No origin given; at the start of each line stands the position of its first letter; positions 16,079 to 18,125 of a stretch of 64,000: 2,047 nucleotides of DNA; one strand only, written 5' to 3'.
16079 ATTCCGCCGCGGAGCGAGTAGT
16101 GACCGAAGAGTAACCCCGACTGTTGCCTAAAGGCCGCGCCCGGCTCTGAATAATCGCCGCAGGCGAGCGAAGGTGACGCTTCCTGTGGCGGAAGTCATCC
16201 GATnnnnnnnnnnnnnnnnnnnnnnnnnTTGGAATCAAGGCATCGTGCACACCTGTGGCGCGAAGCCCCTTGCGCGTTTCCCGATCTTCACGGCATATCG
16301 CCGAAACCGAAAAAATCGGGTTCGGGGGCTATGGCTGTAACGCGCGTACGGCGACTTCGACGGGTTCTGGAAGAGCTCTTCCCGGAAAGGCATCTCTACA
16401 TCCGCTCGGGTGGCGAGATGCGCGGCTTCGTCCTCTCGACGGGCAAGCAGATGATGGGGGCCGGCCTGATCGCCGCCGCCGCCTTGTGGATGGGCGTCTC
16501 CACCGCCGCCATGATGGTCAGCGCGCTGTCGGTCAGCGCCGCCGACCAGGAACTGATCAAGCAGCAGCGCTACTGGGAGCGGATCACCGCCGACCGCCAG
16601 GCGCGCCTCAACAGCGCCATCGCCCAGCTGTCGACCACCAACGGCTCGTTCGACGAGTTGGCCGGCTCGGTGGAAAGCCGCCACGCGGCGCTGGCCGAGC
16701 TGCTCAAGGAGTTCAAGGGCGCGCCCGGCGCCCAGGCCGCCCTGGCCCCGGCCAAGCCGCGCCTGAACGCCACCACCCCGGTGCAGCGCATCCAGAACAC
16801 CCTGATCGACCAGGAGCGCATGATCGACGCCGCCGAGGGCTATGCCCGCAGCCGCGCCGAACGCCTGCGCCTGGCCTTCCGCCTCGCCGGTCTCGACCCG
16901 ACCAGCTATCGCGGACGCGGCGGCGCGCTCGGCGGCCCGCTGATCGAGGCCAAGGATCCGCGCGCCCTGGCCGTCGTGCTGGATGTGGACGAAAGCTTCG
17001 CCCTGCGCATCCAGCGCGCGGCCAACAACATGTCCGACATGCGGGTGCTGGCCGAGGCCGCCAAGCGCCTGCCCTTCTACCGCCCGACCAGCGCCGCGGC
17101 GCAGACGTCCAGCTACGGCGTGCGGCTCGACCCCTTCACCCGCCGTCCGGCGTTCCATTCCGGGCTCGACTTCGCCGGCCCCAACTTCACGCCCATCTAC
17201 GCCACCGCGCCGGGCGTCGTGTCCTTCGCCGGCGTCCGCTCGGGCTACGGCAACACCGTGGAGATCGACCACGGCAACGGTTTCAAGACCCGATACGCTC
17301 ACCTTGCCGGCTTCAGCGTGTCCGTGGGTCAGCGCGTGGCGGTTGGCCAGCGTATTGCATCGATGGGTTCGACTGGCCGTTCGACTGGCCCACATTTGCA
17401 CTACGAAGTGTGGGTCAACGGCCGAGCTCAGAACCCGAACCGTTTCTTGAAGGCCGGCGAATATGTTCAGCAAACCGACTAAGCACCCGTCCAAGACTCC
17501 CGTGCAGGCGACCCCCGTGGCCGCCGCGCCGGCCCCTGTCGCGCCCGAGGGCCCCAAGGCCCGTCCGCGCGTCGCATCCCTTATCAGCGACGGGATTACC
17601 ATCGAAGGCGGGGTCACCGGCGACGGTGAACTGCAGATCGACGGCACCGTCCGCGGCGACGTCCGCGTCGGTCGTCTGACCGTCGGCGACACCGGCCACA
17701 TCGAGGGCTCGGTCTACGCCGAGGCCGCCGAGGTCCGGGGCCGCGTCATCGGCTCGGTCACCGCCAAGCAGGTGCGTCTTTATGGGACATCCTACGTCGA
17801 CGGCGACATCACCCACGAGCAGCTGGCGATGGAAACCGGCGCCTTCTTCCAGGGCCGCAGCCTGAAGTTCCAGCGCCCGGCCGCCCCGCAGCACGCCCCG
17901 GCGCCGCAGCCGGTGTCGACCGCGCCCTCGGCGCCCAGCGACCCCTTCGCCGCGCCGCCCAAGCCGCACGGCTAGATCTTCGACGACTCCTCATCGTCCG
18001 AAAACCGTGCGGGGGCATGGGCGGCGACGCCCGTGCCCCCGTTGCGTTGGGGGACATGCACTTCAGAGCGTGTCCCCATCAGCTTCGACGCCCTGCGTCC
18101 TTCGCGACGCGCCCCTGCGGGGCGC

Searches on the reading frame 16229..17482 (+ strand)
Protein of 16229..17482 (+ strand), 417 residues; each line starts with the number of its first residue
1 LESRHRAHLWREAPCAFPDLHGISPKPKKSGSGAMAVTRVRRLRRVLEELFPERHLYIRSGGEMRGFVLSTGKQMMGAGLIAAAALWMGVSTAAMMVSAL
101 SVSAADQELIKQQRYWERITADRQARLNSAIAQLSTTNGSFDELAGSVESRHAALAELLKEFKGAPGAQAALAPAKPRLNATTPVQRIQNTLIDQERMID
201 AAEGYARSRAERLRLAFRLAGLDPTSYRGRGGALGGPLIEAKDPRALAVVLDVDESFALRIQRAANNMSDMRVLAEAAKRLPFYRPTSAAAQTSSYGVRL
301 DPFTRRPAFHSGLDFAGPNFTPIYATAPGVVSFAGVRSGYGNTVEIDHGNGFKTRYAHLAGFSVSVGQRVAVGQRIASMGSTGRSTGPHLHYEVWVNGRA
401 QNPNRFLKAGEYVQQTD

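Call 75: search_protein_families(library=pfam, proteins=[window:16229-17482:+], max_evalue=0.001)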
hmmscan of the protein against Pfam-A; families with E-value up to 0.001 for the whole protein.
window:16229-17482:+ (417 aa): 2 families
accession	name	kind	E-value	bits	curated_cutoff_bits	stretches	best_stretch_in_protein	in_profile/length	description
PF01551.29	Peptidase_M23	-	1.3e-35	121.9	28.7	1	309-403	2-96/96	Peptidase family M23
PF19353.4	DUF5930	-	1.1e-09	38.2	27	1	40-134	6-104/320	Family of unknown function (DUF5930)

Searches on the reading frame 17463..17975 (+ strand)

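Call 75: search_protein_families(library=pfam, proteins=[window:17463-17975:+], max_evalue=0.001)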
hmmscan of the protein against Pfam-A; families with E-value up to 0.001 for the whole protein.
window:17463-17975:+ (170 aa): 1 family
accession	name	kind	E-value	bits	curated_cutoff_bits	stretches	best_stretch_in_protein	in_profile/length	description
PF04519.19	Bactofilin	-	2e-23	82.9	27.9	1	39-133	1-97/98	Polymer-forming cytoskeletal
